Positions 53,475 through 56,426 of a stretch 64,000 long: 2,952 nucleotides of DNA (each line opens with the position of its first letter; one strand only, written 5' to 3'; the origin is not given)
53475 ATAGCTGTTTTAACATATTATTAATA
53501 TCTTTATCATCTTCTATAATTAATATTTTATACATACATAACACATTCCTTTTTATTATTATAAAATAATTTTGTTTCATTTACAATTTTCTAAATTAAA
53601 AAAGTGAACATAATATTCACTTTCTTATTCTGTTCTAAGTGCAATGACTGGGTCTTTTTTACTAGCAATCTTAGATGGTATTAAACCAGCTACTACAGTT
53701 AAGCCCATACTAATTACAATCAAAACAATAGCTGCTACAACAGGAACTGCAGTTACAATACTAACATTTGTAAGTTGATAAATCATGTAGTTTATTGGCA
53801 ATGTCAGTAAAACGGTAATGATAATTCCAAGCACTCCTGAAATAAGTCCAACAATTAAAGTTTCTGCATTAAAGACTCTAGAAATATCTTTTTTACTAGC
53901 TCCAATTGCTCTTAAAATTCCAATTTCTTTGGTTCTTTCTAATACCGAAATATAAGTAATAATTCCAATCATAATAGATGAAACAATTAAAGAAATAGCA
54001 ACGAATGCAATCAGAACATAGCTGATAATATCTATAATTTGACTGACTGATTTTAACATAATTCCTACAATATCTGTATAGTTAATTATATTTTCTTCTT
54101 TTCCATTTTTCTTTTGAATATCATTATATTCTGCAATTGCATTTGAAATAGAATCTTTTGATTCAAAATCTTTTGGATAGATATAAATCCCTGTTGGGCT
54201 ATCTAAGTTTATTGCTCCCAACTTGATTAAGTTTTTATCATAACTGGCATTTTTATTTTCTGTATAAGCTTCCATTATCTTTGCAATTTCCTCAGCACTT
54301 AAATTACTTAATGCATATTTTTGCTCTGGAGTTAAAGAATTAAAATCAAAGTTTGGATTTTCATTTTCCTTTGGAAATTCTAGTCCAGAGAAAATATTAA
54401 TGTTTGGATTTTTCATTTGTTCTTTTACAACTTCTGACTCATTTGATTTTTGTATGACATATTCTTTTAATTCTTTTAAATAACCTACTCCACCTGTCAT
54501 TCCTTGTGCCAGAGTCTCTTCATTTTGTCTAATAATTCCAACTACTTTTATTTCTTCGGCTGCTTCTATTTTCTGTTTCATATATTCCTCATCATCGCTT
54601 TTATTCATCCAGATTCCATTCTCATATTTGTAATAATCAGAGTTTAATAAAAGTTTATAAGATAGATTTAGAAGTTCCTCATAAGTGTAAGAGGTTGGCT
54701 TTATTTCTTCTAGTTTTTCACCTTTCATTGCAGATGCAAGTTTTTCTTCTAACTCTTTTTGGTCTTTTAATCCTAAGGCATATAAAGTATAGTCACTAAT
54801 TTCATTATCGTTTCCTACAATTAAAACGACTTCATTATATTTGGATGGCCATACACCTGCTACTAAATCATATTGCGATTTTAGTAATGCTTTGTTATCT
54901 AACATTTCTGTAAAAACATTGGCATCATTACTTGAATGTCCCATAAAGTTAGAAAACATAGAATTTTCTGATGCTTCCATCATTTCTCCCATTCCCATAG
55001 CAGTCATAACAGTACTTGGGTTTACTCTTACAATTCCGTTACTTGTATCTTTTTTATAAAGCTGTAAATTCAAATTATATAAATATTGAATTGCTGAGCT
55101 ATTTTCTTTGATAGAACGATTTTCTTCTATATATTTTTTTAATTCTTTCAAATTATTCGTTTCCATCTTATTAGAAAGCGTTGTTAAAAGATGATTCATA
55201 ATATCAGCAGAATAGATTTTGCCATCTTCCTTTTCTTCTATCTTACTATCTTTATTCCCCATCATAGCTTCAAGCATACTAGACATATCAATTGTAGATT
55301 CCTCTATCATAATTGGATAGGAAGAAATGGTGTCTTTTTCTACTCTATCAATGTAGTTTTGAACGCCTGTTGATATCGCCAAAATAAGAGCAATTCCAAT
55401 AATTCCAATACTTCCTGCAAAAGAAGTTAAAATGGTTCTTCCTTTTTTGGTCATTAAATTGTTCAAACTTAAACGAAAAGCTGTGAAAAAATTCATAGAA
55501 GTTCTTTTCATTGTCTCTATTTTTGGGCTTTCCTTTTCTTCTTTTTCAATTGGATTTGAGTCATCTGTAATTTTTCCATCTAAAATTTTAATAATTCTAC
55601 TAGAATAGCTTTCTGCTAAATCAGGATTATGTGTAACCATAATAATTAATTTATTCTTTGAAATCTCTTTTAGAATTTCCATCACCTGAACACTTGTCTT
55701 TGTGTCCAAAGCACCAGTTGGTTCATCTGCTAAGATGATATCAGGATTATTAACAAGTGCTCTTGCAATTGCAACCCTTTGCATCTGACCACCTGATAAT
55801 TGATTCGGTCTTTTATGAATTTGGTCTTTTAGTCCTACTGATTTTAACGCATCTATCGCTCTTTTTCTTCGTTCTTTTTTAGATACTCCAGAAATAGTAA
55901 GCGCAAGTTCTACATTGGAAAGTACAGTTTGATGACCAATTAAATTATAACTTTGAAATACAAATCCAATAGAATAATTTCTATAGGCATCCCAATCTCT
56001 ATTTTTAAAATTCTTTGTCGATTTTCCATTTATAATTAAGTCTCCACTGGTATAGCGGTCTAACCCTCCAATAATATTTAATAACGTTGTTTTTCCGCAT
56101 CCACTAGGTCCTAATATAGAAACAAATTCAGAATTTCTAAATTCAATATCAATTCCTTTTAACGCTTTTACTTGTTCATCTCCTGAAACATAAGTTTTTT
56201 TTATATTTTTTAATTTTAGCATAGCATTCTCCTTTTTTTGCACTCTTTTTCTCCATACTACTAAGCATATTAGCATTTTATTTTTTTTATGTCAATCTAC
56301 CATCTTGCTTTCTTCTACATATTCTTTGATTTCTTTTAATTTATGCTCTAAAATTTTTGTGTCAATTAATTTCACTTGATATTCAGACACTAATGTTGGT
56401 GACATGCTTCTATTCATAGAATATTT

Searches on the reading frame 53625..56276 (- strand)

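Call 67: search_protein_families(library=ncbifam, proteins=[window:53625-56276:-], max_evalue=1e-10)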
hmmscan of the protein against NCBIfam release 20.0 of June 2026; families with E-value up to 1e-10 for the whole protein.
window:53625-56276:- (883 aa): 174 families (the best 25 are shown)
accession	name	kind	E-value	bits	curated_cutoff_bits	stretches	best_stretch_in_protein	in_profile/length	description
NF007826.0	PRK10535.1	equivalog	4.4e-89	299.5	966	2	17-307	2-298/648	macrolide ABC transporter ATP-binding protein/permease MacB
TIGR02211.1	LolD_lipo_ex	equivalog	3.6e-64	216.3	307.75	1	19-237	1-220/221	lipoprotein-releasing ABC transporter ATP-binding protein LolD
NF038007.1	ABC_ATP_DarD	equivalog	5.9e-64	215.5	375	1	19-236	1-218/218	darobactin export ABC transporter ATP-binding protein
TIGR03608.1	L_ocin_972_ABC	subfamily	8.7e-62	208.2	254.85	1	22-230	1-205/206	putative bacteriocin export ABC transporter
TIGR02315.1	ABC_phnC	equivalog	3.3e-59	200.3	266.1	1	19-248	1-236/243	phosphonate ABC transporter ATP-binding protein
TIGR02673.1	FtsE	equivalog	6.4e-59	199.2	264.85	1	19-234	1-213/214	cell division ATP-binding protein FtsE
TIGR02982.1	heterocyst_DevA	subfamily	1.8e-57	194.4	295.8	1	20-236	2-219/220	ABC exporter ATP-binding subunit, DevA family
TIGR03265.1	PhnT2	equivalog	9.9e-56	189.5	457.7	1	18-244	3-221/353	putative 2-aminoethylphosphonate ABC transporter ATP-binding protein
NF006987.0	PRK09452.1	equivalog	1.1e-55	188.8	482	1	12-247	10-237/378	spermidine/putrescine ABC transporter ATP-binding protein PotA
NF008639.0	PRK11629.1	equivalog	2.8e-53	180.7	360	1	16-239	3-227/234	lipoprotein-releasing ABC transporter ATP-binding protein LolD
NF043075.1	MMSYN1_0197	equivalog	2.4e-50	171.4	550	1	19-242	2-217/341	spermidine/putrescine ABC transporter ATP-binding protein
NF008653.0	PRK11650.1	subfamily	5.4e-50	170.4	432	1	18-247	2-224/357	sn-glycerol-3-phosphate ABC transporter ATP-binding protein UgpC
NF040933.2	ABC_arch_GlcV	equivalog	8.2e-50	169.7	450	1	20-244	3-228/357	glucose ABC transporter ATP-binding protein GlcV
NF007027.0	PRK09493.1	equivalog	1.1e-49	168.9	379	1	19-244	1-222/240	glutamine ABC transporter ATP-binding protein GlnQ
TIGR01186.1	proV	subfamily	5.6e-49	167.2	326.6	1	37-238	7-210/363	betaine/proline/choline family ABC transporter ATP-binding protein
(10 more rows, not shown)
